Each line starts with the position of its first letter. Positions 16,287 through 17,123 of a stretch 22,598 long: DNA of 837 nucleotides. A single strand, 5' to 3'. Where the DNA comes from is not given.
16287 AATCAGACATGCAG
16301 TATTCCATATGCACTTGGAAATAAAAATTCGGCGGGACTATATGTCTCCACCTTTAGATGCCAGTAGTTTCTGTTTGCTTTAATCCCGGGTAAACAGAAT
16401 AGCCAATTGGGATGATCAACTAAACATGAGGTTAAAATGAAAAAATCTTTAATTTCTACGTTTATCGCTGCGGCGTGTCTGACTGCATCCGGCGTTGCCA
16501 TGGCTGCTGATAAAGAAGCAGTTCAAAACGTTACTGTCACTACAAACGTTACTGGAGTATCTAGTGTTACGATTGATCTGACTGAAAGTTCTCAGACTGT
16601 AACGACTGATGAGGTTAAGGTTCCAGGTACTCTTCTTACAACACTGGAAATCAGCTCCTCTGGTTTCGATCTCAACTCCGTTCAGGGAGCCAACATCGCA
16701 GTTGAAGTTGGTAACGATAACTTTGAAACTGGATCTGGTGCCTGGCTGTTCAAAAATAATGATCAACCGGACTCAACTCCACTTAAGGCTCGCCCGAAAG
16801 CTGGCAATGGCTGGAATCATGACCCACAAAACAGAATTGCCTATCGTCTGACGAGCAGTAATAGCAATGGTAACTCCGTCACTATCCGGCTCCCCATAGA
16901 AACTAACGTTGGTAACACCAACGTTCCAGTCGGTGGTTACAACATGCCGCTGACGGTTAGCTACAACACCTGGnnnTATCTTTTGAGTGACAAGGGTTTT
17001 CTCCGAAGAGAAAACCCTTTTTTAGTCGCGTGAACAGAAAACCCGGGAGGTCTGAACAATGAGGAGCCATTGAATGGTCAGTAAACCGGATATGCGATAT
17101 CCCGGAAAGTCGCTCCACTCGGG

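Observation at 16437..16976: Adhesin subunit with no cysteine in the predicted mature protein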

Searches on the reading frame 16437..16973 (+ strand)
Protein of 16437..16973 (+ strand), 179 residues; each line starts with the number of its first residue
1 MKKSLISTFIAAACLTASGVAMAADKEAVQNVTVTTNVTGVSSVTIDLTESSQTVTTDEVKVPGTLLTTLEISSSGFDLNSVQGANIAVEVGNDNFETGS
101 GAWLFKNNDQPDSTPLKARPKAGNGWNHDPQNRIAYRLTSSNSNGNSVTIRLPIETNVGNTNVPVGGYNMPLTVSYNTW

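Call 8: search_protein_families(proteins=[window:16437-16973:+], library=ncbifam, max_evalue=0.1)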
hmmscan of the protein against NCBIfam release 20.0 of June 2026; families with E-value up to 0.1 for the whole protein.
window:16437-16973:+ (179 aa): 3 families
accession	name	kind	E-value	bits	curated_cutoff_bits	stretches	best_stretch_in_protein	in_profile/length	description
NF041742.1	WGxxGxxG_fam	subfamily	0.056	14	35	0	1-45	1-33/69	WGxxGxxG family protein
TIGR01644.1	phage_P2_V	subfamily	0.059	12.9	46.75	1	11-81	106-176/192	phage baseplate assembly protein V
NF033795.1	chaper_CopZ_Bs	exception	0.071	13.3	91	0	27-78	16-64/66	copper chaperone CopZ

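Call 9: search_solved_structures(query=window:16437-16973:+, max_evalue=10, show_alignments=3)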
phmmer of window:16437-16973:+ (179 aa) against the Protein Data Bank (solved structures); distinct sequences matched with E-value up to 10: 1.
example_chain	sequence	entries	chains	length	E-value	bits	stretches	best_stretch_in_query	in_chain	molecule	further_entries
1usz_A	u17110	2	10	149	0.0097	18.9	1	39-176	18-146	AFIMBRIAL ADHESIN AFA-III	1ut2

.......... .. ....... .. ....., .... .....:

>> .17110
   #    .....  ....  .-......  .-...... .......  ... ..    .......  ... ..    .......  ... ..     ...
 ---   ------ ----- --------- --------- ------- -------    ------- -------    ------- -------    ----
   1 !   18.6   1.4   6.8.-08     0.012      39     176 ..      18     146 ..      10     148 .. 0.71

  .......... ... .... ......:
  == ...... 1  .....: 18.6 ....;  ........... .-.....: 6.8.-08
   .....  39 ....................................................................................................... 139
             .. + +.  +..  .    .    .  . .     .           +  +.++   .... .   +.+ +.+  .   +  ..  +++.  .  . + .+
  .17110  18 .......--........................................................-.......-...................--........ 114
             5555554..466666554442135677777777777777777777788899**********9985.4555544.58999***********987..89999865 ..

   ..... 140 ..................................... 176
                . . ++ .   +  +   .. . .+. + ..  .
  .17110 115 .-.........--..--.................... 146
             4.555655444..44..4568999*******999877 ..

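Call 10: profile_search(protein=window:16437-16973:+)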
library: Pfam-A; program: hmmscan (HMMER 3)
A. the first sequence (179 residues): domains with independent E <= 10: 1; with E <= 0.001: 0
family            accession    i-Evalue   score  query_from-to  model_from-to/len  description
HMA               PF00403.32       0.12    13.2      38-61         23-46/62  Heavy-metal-associated domain

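Call 11: find_homologous_proteins(query=window:16437-16973:+, max_evalue=0.001)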
Query window:16437-16973:+ (179 aa): 22 proteins with E <= 0.001 among 137 candidates.
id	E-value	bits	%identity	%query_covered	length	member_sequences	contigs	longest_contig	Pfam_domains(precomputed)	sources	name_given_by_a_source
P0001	1.1e-105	368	97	100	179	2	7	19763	-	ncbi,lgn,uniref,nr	ncbi:hypothetical protein DBT60_004474 [Escherichia coli]|uniref:hypothetical protein n=1 Tax=Escher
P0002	2.6e-76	273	76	100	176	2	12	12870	-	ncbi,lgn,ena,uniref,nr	ncbi:TPA: hypothetical protein PWK54_005161 [Escherichia coli]|uniref:hypothetical protein n=1 Tax=E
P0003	3.4e-72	260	70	100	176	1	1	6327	-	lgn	-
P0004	2.0e-71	257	73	100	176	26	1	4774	-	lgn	-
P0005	3.6e-70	253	68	100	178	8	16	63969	-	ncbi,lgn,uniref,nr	ncbi:hypothetical protein DWH09_24740 [Escherichia coli]|uniref:hypothetical protein n=1 Tax=Escheri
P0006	6.9e-70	252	68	100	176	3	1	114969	-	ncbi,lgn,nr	ncbi:TPA_asm: hypothetical protein G4Y56_004274 [Salmonella enterica subsp. enterica serovar Montevi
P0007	9.4e-70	252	69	100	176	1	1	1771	-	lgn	-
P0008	6.4e-69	249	67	100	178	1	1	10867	-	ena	-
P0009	2.9e-68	247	70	100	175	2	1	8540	PF04619.19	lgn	-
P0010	1.2e-67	245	67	100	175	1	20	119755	-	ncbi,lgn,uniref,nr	ncbi:TPA: hypothetical protein ACGAHT_003184 [Salmonella enterica subsp. enterica serovar Newport]|u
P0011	8.3e-67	242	68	100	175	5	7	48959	-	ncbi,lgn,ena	ncbi:TPA: hypothetical protein ACTV58_004693 [Escherichia coli]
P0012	3.5e-65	237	65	100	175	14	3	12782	-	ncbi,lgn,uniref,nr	ncbi:hypothetical protein YN38_23630 [Salmonella enterica subsp. enterica serovar Newport]|uniref:Fi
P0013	4.1e-65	237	68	100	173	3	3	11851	-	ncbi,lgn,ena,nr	ncbi:Dr family adhesin structural subunit [Escherichia coli]|nr:Dr family adhesin structural subunit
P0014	3.8e-64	233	68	100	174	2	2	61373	PF04619.19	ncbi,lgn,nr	ncbi:Dr family adhesin structural subunit [Salmonella enterica subsp. enterica serovar Carmel]|nr:Dr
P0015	4.8e-64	233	65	100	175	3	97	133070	-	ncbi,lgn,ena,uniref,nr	ncbi:hypothetical protein CGO55_23265 [Salmonella enterica]|uniref:hypothetical protein n=1 Tax=Ente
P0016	3.3e-63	230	66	100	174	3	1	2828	PF04619.19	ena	-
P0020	2.6e-57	211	61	100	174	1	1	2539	PF04619.19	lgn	-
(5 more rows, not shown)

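Call 13: search_solved_structures(query=A1, max_evalue=10, show_alignments=4)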
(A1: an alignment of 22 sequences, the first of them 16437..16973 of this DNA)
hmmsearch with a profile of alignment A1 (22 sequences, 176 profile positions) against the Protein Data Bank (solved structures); distinct sequences matched with E-value up to 10: 2.
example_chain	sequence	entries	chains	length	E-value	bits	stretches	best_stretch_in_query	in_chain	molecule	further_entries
1usz_A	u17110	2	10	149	0.076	15.8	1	60-173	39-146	AFIMBRIAL ADHESIN AFA-III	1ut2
7avh_A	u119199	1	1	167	1.1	11.9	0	93-131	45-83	LPXTG cell wall surface protein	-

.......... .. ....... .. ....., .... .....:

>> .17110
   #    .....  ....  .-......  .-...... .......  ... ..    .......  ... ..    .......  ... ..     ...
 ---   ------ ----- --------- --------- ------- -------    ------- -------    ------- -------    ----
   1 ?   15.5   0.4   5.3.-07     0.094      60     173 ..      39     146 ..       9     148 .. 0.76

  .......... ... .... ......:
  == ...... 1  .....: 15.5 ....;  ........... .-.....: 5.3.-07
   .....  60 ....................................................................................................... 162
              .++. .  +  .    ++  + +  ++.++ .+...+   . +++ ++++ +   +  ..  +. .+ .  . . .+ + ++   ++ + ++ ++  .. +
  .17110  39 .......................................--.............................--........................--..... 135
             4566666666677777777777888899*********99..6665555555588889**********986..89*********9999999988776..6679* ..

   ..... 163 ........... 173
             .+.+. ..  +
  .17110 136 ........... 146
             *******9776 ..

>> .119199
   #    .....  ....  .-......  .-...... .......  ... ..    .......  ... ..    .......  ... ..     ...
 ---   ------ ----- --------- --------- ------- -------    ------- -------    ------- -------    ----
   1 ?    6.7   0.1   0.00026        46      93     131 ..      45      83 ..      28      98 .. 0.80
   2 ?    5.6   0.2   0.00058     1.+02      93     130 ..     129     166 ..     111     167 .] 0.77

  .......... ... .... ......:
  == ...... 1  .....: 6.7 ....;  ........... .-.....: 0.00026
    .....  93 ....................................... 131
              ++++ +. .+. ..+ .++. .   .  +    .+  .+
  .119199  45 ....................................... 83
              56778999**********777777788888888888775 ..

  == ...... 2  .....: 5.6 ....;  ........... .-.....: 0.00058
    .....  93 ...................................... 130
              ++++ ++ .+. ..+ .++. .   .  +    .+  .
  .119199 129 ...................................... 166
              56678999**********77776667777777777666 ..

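Call 15: profile_search(alignment_id=A1)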
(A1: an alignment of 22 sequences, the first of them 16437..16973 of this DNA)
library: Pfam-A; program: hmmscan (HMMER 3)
A. the first sequence (179 residues): domains with independent E <= 10: 1; with E <= 0.001: 0
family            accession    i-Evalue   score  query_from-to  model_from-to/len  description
HMA               PF00403.32       0.12    13.2      38-61         23-46/62  Heavy-metal-associated domain
B. every sequence of the alignment scanned on its own (22 sequences): families by number of members that match
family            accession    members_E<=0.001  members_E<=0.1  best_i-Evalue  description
Adhesin_Dr        PF04619.18                 6               6        2.9e-09  Dr-family adhesin
DUF6160           PF19657.4                  0               2        1.2e-02  Family of unknown function (DUF6160)
FAM186A_PQQAQ     PF20869.2                  0               1        8.4e-02  FAM186A, PQQAQ repeat
ComGG             PF14173.11                 0               1        1.0e-01  ComG operon protein 7

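Call 31: search_protein_representatives(alignment_id=A1)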
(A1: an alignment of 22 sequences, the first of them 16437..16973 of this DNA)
Query: 22 sequences, 176 profile positions. Proteins with E-value up to 0.001 (for the whole library): 15; up to 1e-10: 12; up to 1e-30: 5. The best 15 are listed.
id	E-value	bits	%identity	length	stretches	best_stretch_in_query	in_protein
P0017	1.7e-92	324.0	-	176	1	1-176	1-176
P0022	6.4e-43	162.6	-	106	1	71-176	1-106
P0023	1.1e-37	145.6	-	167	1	1-176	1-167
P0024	6.5e-34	133.3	-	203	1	1-176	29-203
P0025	1.5e-32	128.8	-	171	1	1-176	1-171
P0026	6.5e-26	107.2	-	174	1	1-176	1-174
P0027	4.4e-24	101.3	-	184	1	1-175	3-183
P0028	7.7e-22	94.0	-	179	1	1-176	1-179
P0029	8.0e-20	87.4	-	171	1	1-176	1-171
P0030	7.3e-18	81.0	-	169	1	1-176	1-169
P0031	1.4e-14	70.3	-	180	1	1-176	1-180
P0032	1.9e-14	69.9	-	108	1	1-104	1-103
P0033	1.4e-06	44.2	-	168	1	9-166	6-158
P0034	2.3e-05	40.3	-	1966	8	39-68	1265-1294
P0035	1.8e-04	37.4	-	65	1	122-176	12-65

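Call 41: find_encoding_contigs(protein=P0025, flank=6000, max_places=2)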
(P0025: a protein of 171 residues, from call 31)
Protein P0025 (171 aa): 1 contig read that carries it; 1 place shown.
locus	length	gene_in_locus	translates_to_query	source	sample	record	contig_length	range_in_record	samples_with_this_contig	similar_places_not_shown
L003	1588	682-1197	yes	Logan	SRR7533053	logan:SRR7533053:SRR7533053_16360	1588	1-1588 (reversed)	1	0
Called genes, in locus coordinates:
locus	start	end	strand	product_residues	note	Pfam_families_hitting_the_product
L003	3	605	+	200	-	?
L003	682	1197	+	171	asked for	-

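Call 42: find_encoding_contigs(protein=P0028, flank=6000, max_places=2)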
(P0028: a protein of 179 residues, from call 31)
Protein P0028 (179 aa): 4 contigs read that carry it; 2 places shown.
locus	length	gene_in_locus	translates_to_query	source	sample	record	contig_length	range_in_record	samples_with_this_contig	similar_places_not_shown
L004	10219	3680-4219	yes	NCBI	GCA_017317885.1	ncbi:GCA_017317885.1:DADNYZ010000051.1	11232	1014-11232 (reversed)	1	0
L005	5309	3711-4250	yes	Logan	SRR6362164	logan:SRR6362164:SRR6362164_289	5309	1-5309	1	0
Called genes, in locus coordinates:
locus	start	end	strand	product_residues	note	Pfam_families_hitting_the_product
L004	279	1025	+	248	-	PF00345:PapD_N, PF02753:PapD_C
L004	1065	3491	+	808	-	PF13954:PapC_N, PF00577:Usher, PF13953:PapC_C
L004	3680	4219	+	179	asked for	-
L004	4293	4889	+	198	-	-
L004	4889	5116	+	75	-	PF05321:HHA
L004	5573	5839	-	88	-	PF06069:PerC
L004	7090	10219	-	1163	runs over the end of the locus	PF13018:ESPR, PF03797:Autotransporter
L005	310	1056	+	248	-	PF00345:PapD_N, PF02753:PapD_C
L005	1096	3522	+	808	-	PF13954:PapC_N, PF00577:Usher, PF13953:PapC_C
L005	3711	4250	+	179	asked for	-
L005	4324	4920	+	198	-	-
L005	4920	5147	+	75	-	PF05321:HHA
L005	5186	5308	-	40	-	?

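Call 43: predict_structure(alignment_id=A3)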
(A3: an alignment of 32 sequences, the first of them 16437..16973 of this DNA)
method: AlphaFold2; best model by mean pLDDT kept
length: 179 residues; sequences in the alignment: 32
mean_pLDDT: 78.5   pTM: 0.69
mean pLDDT of the five models: 78.5, 78.5, 78.4, 74.3, 73.6
residues with pLDDT >= 90: 87; 70-90: 46; 50-70: 6; < 50: 40
segments of 3 or more residues with pLDDT < 50: 1-26, 28-41
pLDDT, mean of each block of 10 residues (from residue 1): 37 36 42 43 80 92 95 87 90 92 92 93 88 90 78 95 92 91
secondary structure, 60 per line:
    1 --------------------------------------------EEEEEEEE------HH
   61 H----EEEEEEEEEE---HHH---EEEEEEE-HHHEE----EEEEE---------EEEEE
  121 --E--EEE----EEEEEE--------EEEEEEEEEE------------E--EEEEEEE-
elements in order: E45-52 E66-75 E85-91 E102-106 E116-120 E126-128 E133-138 E147-156 E172-178

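Call 45: fold_search(model_id=the predicted structure, library=pdb)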
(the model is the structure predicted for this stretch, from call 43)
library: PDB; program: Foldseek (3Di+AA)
matches with E <= 10: 1501; with E <= 0.001: 4
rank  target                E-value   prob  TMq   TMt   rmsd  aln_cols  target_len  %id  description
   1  9fxa_K                3.7e-04  1.00  0.50  0.56   9.2       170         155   15  Cryo-EM structure of the type 1 pilus rod as part of the FimI-bound usher complex (FimDHGFAnIC - body 1) (released 2025-06-04)
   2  2axw_A                3.9e-04  1.00  0.48  0.62   4.1       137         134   12  Structure of DraD invasin from uropathogenic Escherichia coli (released 2005-11-01)
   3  2co3_A                6.1e-04  1.00  0.43  0.54  10.0       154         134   11  Salmonella enterica SafA pilin, head-to-tail swapped dimer of Ntd1 mutant (released 2006-06-27)
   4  4ph8_A                9.5e-04  1.00  0.40  0.45   7.7       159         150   11  Crystal structure of AggA, the major subunit of aggregative adherence fimbriae type I (AAF/I) from the Escherichia col (released 2014-10-01)
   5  2co3_B                1.2e-03  1.00  0.39  0.49  11.1       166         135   10  Salmonella enterica SafA pilin, head-to-tail swapped dimer of Ntd1 mutant (released 2006-06-27)
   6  8ehs_A                1.2e-03  1.00  0.41  0.48   8.7       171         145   13  Cryo-EM reconstruction of the CS17 bacterial adhesion pili (released 2023-03-22)
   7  2cny_A                1.5e-03  1.00  0.42  0.56   5.1       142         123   12  Salmonella enterica SafA pilin in complex with a 19-residue SafA Nte peptide (I15A mutant) (released 2006-06-27)
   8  4y2l_B                1.7e-03  1.00  0.38  0.44  10.6       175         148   13  Structure of CFA/I pili major subunit CfaB trimer (released 2016-08-10)
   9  3sqb_B                1.8e-03  1.00  0.47  0.56   5.2       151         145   12  Structure of the major type 1 pilus subunit FimA bound to the FimC chaperone (released 2012-05-30)
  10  9fw9_B                1.9e-03  1.00  0.51  0.62   3.7       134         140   13  Cryo-EM structure of the type 1 pilus assembly platform as part of the FimA-bound chaperone-usher pilus complex (FimDH (released 2025-06-04)
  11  4y2l_A                2.3e-03  1.00  0.39  0.45  10.1       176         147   12  Structure of CFA/I pili major subunit CfaB trimer (released 2016-08-10)
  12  3jwn_G                2.4e-03  1.00  0.42  0.51  10.2       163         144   10  Complex of FimC, FimF, FimG and FimH (released 2010-06-16)
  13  5iqm_A                2.6e-03  1.00  0.43  0.55   5.5       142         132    8  Crystal structure of the E. coli type 1 pilus subunit FimG (engineered variant with substitution Q134E; N-terminal Fim (released 2016-07-06)
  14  4y2l_D                2.7e-03  0.99  0.37  0.42  12.4       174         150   14  Structure of CFA/I pili major subunit CfaB trimer (released 2016-08-10)
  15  6k73_C                3.0e-03  0.99  0.33  0.20  17.3       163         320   14  Chaperone-tip adhesin complex is vital for synergistic activation of CFA/I fimbriae biogenesis (released 2020-06-10)
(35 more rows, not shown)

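Call 49: find_encoding_contigs(protein=P0023, flank=6000, max_places=2)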
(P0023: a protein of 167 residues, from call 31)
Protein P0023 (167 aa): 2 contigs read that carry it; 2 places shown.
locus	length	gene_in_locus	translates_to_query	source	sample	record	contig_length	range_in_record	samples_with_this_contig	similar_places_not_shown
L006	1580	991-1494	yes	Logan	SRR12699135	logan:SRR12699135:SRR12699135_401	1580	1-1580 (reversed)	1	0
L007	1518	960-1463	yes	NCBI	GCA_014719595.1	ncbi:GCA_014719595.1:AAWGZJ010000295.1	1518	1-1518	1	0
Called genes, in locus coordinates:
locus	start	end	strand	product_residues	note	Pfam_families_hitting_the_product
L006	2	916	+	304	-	?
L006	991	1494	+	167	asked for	-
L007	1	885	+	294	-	PF00577:Usher, PF13953:PapC_C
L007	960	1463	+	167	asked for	-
